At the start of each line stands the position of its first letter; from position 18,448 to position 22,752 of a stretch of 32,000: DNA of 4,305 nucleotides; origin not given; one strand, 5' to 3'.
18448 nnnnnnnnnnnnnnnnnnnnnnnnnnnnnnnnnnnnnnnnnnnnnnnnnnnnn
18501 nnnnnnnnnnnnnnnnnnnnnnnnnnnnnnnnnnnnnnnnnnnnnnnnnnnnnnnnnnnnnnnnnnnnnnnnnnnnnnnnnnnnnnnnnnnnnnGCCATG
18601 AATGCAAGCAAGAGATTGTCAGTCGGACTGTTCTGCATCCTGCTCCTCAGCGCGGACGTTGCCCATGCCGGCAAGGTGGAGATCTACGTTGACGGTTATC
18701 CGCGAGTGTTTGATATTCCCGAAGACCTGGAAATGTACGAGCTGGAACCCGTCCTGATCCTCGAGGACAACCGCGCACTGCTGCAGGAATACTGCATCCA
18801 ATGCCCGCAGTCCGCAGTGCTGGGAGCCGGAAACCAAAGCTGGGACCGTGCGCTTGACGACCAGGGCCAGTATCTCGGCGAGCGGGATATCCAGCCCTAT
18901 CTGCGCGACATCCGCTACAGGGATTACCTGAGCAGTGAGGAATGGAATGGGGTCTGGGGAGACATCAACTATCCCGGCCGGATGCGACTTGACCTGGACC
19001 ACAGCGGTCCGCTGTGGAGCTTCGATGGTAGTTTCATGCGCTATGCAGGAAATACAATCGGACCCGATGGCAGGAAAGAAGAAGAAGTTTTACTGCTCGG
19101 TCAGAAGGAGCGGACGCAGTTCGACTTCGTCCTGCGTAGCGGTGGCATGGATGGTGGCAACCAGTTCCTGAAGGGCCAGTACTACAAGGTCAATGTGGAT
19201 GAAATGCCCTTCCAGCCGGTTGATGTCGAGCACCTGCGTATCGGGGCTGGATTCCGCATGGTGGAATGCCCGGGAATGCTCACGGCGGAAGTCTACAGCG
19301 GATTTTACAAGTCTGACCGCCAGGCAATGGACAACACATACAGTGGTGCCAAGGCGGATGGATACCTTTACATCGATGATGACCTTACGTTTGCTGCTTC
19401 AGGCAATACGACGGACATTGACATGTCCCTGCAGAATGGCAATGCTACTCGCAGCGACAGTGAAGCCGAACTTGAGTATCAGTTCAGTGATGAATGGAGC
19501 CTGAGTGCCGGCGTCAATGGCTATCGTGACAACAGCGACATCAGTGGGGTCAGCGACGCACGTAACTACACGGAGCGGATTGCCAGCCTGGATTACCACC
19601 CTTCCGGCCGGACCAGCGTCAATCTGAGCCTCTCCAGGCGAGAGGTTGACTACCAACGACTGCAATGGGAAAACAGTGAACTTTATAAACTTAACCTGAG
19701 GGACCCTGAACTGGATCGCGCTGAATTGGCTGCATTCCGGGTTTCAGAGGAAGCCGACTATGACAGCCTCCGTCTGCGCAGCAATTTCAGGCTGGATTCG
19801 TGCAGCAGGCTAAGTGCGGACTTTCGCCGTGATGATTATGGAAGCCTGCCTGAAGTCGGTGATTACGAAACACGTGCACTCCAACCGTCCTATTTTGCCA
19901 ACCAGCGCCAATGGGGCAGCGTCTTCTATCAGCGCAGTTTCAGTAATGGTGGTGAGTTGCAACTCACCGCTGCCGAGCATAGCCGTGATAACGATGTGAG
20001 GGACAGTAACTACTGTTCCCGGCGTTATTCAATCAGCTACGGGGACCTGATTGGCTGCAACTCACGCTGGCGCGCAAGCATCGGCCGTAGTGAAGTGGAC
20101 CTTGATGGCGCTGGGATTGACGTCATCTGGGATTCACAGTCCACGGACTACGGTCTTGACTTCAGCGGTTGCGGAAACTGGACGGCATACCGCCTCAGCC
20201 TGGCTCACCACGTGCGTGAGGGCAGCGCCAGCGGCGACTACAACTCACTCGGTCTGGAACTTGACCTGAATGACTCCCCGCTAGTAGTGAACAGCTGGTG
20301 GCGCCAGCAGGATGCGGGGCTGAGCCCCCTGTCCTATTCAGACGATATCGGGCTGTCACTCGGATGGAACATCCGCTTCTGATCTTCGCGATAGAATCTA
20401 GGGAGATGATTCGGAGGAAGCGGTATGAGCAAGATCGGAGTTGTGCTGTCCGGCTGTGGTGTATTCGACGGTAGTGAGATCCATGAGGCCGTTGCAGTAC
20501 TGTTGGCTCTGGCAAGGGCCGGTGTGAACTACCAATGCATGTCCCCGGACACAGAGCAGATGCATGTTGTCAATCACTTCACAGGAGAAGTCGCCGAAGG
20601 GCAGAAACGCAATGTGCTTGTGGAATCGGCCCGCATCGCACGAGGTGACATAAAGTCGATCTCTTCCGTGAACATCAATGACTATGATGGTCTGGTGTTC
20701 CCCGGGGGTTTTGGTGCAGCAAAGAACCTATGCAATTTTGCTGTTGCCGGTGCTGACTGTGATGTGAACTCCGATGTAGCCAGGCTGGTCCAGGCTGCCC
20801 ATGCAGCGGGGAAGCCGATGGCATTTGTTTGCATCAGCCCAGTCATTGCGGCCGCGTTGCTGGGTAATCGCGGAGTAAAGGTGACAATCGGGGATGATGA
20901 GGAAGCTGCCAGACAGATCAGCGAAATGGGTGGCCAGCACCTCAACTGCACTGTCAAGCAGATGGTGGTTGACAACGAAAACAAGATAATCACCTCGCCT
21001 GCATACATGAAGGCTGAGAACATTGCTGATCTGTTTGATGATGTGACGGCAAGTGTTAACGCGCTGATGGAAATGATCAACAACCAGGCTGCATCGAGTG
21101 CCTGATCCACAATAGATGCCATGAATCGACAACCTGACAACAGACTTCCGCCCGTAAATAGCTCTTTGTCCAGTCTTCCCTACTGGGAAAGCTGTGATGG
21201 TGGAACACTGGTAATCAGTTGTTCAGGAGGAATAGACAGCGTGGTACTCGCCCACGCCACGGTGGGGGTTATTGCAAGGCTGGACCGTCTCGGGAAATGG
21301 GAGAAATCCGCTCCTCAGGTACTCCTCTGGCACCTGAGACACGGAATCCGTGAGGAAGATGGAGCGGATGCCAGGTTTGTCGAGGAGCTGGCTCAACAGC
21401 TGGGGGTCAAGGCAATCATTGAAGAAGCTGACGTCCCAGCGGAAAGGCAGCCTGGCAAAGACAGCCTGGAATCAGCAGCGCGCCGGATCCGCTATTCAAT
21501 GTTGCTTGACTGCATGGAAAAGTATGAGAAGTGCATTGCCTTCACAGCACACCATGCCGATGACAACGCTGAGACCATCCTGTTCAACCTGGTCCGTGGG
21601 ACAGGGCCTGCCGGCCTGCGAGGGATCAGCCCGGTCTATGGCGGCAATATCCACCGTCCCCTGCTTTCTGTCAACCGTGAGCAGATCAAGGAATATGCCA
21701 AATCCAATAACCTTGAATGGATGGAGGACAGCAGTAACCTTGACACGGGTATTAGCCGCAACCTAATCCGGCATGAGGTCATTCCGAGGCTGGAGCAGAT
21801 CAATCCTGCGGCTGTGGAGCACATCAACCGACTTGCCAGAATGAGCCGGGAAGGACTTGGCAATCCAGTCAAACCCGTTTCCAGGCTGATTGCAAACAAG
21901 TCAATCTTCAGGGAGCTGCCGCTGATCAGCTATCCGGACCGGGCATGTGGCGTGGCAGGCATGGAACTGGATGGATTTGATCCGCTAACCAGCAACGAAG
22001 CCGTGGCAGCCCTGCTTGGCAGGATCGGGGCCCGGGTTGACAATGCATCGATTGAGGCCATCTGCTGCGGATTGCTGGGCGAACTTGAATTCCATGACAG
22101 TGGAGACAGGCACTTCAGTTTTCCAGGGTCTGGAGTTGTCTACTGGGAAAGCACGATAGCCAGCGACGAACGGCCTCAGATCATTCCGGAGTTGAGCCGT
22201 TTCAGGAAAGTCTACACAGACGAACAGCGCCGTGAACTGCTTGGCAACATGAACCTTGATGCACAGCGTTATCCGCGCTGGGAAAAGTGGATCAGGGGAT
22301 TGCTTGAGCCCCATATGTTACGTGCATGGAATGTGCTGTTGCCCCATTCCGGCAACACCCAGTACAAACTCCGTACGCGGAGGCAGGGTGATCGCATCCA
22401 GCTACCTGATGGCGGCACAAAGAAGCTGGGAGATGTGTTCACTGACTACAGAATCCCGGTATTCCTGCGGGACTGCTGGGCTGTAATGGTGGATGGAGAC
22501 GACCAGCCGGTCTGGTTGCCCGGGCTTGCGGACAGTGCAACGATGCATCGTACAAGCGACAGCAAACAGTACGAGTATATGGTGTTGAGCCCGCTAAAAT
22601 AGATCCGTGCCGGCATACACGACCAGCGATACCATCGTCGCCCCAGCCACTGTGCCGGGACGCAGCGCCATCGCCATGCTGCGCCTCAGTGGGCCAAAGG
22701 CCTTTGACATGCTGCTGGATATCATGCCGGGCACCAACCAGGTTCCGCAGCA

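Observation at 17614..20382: Two-gene porin-cytochrome module (MtrAB/MtoAB/PioAB-like) with non-canonical proportions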

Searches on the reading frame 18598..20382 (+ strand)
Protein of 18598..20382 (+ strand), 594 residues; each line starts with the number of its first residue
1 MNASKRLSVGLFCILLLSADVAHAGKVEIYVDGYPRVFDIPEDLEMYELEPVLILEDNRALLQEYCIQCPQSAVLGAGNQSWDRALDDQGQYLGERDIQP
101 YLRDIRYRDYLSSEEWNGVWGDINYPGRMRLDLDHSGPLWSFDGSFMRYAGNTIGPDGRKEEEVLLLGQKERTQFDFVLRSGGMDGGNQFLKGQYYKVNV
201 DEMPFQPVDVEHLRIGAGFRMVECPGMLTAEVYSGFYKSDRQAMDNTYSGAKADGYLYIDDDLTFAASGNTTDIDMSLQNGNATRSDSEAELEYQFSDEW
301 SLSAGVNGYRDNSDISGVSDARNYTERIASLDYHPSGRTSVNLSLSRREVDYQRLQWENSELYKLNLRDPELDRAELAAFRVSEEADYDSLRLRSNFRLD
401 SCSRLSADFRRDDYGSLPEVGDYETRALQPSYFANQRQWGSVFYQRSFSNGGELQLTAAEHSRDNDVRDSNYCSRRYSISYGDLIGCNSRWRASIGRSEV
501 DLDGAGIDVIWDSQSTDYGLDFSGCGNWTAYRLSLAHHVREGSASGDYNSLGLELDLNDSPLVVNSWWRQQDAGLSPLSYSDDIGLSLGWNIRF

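Call 3: search_protein_families(library=ncbifam, proteins=[window:18598-20382:+], max_evalue=1)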
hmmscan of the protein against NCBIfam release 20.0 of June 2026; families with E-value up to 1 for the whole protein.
window:18598-20382:+ (594 aa): 0 families

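Call 4: search_protein_families(library=pfam, proteins=[window:18598-20382:+], max_evalue=1)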
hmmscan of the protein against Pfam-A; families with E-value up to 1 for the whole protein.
window:18598-20382:+ (594 aa): 0 families

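Call 8: find_homologous_proteins(query=window:18598-20382:+)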
Query window:18598-20382:+ (594 aa): 5 proteins with E <= 0.001 among 8000 candidates.
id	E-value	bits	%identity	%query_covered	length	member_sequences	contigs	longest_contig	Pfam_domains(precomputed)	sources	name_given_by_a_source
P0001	0.0e+0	1362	100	100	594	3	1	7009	-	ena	-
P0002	0.0e+0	1020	72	100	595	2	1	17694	-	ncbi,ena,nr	ncbi:hypothetical protein KDL44_15700 [bacterium]|nr:hypothetical protein [bacterium]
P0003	2.4e-277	940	68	98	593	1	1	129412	-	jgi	jgi:hypothetical protein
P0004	1.9e-273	927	67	100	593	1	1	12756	-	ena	-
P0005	2.3e-271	920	67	99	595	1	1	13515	-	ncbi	-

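Call 11: find_encoding_contigs(protein=P0003, flank=10000, max_places=3)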
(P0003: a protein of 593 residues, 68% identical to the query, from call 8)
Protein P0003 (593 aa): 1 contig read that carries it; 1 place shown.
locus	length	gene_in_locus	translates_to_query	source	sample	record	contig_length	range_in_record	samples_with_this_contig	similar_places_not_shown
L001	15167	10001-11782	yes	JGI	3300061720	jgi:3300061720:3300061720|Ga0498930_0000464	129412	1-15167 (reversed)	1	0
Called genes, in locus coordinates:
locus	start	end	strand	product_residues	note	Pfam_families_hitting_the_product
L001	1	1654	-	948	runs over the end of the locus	PF00041:fn3 (faint), PF25292:Beta-prop_CGLA (faint), PF13570:Beta-prop_ACSF4, PF13360:PQQ_2, PF13570:Beta-prop_ACSF4, PF13360:PQQ_2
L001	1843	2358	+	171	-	PF03625:DUF302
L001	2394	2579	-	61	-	PF12669:FeoB_associated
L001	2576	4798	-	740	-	PF01926:MMR_HSR1, PF02421:FeoB_N, PF04548:AIG1 (weak), PF09439:SRPRB (faint), PF07670:Gate, PF07664:FeoB_C, PF07670:Gate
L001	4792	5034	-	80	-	PF04023:FeoA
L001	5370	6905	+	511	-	PF00392:GntR, PF00155:Aminotran_1_2, PF12897:Asp_aminotransf (faint)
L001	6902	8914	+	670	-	-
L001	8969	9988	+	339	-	PF14522:Cytochrome_C7 (faint), PF09699:Paired_CXXCH_1 (weak), PF14537:Cytochrom_c3_2 (weak), PF09699:Paired_CXXCH_1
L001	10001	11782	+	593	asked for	-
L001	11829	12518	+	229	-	-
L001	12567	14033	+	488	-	PF01171:ATP_bind_3, PF11734:TilS_C (weak)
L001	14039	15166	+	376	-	?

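Call 23: search_solved_structures(query=A1, max_evalue=10)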
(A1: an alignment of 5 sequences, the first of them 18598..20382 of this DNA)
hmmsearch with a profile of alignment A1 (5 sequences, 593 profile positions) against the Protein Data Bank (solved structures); distinct sequences matched with E-value up to 10: 0.

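Call 27: predict_structure(alignment_id=A1)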
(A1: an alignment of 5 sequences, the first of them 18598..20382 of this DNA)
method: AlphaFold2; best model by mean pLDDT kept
length: 594 residues; sequences in the alignment: 5
mean_pLDDT: 27.4   pTM: 0.17
mean pLDDT of the five models: 27.4, 27.2, 26.4, 25.5, 25.3
residues with pLDDT >= 90: 0; 70-90: 0; 50-70: 9; < 50: 585
segments of 3 or more residues with pLDDT < 50: 1-5, 15-594
pLDDT, mean of each block of 10 residues (from residue 1): 49 46 36 32 30 27 28 24 30 27 24 28 24 23 25 34 32 24 22 21 23 25 24 25 25 22 22 24 26 29 29 24 22 23 23 30 31 33 28 25 23 26 23 25 30 29 26 27 28 29 30 31 32 29 26 26 27 29 23 24
secondary structure, 60 per line:
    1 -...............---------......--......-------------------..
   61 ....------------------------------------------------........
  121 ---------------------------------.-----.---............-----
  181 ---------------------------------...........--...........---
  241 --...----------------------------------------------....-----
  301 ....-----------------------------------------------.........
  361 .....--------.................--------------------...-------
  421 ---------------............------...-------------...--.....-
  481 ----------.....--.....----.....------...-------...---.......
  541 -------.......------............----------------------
elements in order: H2-16 E26-31 E34-39 H59-64 H113-120 E164-175 E214-224 E227-237 E292-295 E301-304 H352-365 H374-390 E436-447 E454-456 E475-479 E491-495 E498-502 E507-511 E518-520 E534-540 E548-554 H561-572

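Call 38: search_protein_representatives(alignment_id=A1)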
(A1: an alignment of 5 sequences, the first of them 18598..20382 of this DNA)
Query: 5 sequences, 593 profile positions. Proteins with E-value up to 0.001 (for the whole library): 12; up to 1e-10: 12; up to 1e-30: 10. The best 12 are listed.
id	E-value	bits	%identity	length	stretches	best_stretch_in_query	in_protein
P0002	0.0e+00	1195.9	-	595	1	1-593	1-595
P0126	8.9e-96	338.2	-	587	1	8-592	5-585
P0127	5.8e-94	332.2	-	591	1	6-591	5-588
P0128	2.9e-89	316.7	-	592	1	9-591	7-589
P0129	8.1e-84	298.7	-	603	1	11-593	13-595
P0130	4.9e-77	276.3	-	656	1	26-592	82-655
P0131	3.5e-76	273.5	-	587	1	7-588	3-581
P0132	1.6e-73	264.7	-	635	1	26-591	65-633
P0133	1.5e-66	241.7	-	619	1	14-590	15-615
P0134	3.1e-59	217.6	-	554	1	43-591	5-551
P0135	1.4e-27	113.0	-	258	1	298-553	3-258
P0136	1.3e-21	93.3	-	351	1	26-286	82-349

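Call 40: find_homologous_proteins(query=A3, max_evalue=0.001)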
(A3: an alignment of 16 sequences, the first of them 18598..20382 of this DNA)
Query A3 (16 sequences) (594 aa, profile of the alignment): 5 proteins with E <= 0.001 among 8000 candidates.
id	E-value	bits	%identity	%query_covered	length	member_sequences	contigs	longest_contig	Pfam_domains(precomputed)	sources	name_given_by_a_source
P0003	6.9e-257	872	68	98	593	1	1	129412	-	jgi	jgi:hypothetical protein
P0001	3.4e-255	866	100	100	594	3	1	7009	-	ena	-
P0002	1.5e-254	864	72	100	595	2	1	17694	-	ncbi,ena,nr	ncbi:hypothetical protein KDL44_15700 [bacterium]|nr:hypothetical protein [bacterium]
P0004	3.5e-253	860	67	100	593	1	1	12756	-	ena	-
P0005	2.0e-247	841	67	99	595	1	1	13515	-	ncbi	-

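Call 41: search_solved_structures(query=A3, max_evalue=10, show_alignments=2)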
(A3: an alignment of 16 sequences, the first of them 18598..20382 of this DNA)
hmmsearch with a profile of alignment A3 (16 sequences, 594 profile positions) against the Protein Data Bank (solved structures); distinct sequences matched with E-value up to 10: 0.

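Call 57: predict_structure(alignment_id=A4)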
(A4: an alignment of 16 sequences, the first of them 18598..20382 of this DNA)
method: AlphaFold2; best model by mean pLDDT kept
length: 594 residues; sequences in the alignment: 16
mean_pLDDT: 79.9   pTM: 0.67
mean pLDDT of the five models: 79.9, 78.8, 78.6, 74.3, 63.3
residues with pLDDT >= 90: 222; 70-90: 210; 50-70: 128; < 50: 34
segments of 3 or more residues with pLDDT < 50: 15-23, 30-34, 65-68, 84-95
pLDDT, mean of each block of 10 residues (from residue 1): 54 48 57 57 58 62 49 82 52 58 76 61 78 78 89 69 69 93 72 94 75 95 85 94 89 93 93 86 92 92 96 74 93 92 95 72 57 64 85 96 96 83 73 86 95 96 86 95 90 96 67 90 88 93 82 88 89 66 85 79
secondary structure, 60 per line:
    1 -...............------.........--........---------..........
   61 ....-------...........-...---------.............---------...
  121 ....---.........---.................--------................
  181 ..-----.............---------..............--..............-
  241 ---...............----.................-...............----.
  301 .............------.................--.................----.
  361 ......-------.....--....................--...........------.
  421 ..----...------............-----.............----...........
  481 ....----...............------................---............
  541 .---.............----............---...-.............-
elements in order: H2-16 E23-31 E34-41 H51-64 E72-82 E96-108 E118-124 E128-136 E140-156 E165-182 E188-200 E210-223 E226-239 E244-258 E263-276 E281-295 E300-313 E320-336 E339-355 H360-366 H374-378 E381-400 E403-413 E420-422 E427-429 E436-447 E453-465 E470-484 E489-503 E510-525 E529-541 E545-557 E562-573 E581-593

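Call 60: fold_search(model_id=the predicted structure, library=pdb)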
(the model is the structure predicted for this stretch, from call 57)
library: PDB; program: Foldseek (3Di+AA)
matches with E <= 10: 862; with E <= 0.001: 367
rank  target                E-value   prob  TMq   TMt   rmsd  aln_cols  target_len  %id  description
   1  6r2q_B                1.1e-10  1.00  0.60  0.56   7.5       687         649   10  Structure of the Mtr complex (released 2020-04-22)
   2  9c4o                  1.4e-09  1.00  0.43  0.39  10.5       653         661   10  Cryo-EM structure of PqqU with ligand PQQ (released 2024-06-19)
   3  8p98_A                2.0e-09  1.00  0.42  0.40  13.1       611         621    9  BtuB3G3 bound to cyanocobalamin with ordered EL8 (released 2023-08-16)
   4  8p97_A                2.9e-09  1.00  0.44  0.42  10.1       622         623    9  BtuB3G3 bound to cyanocobalamin with disordered EL8 (released 2023-08-16)
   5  2hdf                  6.7e-09  1.00  0.40  0.41  13.2       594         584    9  Crystal structure of the Colicin I receptor Cir from E.coli (released 2007-05-08)
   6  8blw_A                1.3e-08  1.00  0.43  0.41  11.5       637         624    9  Vitamin B12 transporter BtuB1 with lipoprotein BtuG1 from B. theta (released 2023-08-16)
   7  2hdi_A                2.0e-08  1.00  0.49  0.48  14.3       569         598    8  Crystal structure of the Colicin I receptor Cir from E.coli in complex with receptor binding domain of Colicin Ia. (released 2007-05-08)
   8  1nqg                  2.6e-08  1.00  0.42  0.43  12.0       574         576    9  OUTER MEMBRANE COBALAMIN TRANSPORTER (BTUB) FROM E. COLI, WITH BOUND CALCIUM (released 2003-04-29)
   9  4q35_A                3.8e-08  1.00  0.23  0.20  24.5       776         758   10  Structure of a membrane protein (released 2014-06-25)
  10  4rhb_A                4.7e-08  1.00  0.33  0.34  13.2       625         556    9  Crystal structure of the lipopolysaccharide assembly complex LptD-LptE from the Escherichia coli outer membrane (released 2015-08-26)
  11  1kmo                  5.4e-08  1.00  0.43  0.39  13.3       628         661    9  Crystal structure of the Outer Membrane Transporter FecA (released 2002-03-06)
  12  6z8y_B                7.2e-08  1.00  0.44  0.41  14.3       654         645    7  Copper transporter OprC (released 2021-06-09)
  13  9nn6_A                7.9e-08  1.00  0.46  0.44  11.1       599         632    9  E. coli Cir in Complex with the RBD of Microcin V (released 2025-09-24)
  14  5fp2_A                8.7e-08  1.00  0.40  0.45   9.0       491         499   10  Crystal structure of the siderophore receptor PirA from Pseudomonas aeruginosa (released 2015-12-09)
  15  1nqe                  9.5e-08  1.00  0.36  0.38  12.0       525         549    9  OUTER MEMBRANE COBALAMIN TRANSPORTER (BTUB) FROM E. COLI (released 2003-04-29)
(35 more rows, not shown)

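Call 66: search_protein_families(library=ncbifam, alignment_id=A3, max_evalue=10)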
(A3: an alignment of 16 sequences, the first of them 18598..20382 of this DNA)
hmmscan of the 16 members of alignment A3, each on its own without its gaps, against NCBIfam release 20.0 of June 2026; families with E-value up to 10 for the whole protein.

A. member 1, window:18598-20382:+ (594 aa): 0 families

B. families by the number of members that match (of 16 scanned): 7 families
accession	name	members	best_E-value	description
NF041027.1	GSU2204_Se_pt_1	2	0.00066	GSU2204 family CXXCH-containing (seleno)protein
NF033921.0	por_somb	1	0.005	iron uptake porin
TIGR01240.1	mevDPdecarb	1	0.06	diphosphomevalonate decarboxylase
NF006559.0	PRK09060.1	1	0.097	dihydroorotase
TIGR02600.1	Verru_Chthon_A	1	0.15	Verru_Chthon cassette protein A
TIGR00729.1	TIGR00729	1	0.19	ribonuclease HII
TIGR03593.1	yidC_nterm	1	0.58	membrane protein insertase YidC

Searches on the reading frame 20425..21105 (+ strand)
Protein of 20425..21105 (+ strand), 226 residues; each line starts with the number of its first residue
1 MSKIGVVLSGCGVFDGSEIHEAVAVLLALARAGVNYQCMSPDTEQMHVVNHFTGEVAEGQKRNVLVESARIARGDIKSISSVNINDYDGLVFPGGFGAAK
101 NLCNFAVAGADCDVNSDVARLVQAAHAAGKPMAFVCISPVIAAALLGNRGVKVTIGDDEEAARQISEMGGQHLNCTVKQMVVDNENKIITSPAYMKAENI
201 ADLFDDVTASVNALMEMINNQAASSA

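Call 9: search_protein_families(library=pfam, proteins=[window:20425-21105:+], max_evalue=0.001)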
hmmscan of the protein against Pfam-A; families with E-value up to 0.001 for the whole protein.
window:20425-21105:+ (226 aa): 1 family
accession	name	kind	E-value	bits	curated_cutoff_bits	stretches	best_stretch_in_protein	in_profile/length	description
PF01965.30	DJ-1_PfpI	-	1.1e-06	29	26.6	1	13-194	7-152/165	DJ-1/PfpI family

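Call 79: search_protein_families(library=ncbifam, proteins=[window:20425-21105:+], max_evalue=0.01)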
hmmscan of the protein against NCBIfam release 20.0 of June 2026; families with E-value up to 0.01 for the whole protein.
window:20425-21105:+ (226 aa): 6 families
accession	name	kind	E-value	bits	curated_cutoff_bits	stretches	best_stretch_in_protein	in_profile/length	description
NF008747.0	PRK11780.1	equivalog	1.2e-92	309.8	180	1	1-218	1-217/218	isoprenoid biosynthesis glyoxalase ElbB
TIGR01382.1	PfpI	subfamily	2.7e-09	36.8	139.05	1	77-196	53-156/169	DJ-1/PfpI/YhbO family deglycase/protease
TIGR01383.1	not_thiJ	equivalog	2e-08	34.1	131.25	1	15-191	8-151/180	DJ-1 family glyoxalase III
NF005537.0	PRK07199.1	subfamily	0.0014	17.8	322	1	130-220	140-233/301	ribose-phosphate diphosphokinase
NF002252.0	PRK01175.1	equivalog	0.0016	17.5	298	1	82-193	44-150/261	phosphoribosylformylglycinamidine synthase subunit PurQ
TIGR01737.1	FGAM_synth_I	equivalog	0.0075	15.6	177.8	1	76-136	30-85/228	phosphoribosylformylglycinamidine synthase I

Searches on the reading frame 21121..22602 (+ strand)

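Call 9: search_protein_families(library=pfam, proteins=[window:21121-22602:+], max_evalue=0.001)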
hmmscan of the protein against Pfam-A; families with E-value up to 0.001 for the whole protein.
window:21121-22602:+ (493 aa): 2 families
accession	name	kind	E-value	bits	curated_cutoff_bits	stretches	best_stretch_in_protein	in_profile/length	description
PF01171.26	ATP_bind_3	-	5.3e-45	153.8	27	1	30-219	2-182/182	PP-loop family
PF11734.13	TilS_C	-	6.5e-09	35.5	22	1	417-482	3-68/74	TilS substrate C-terminal domain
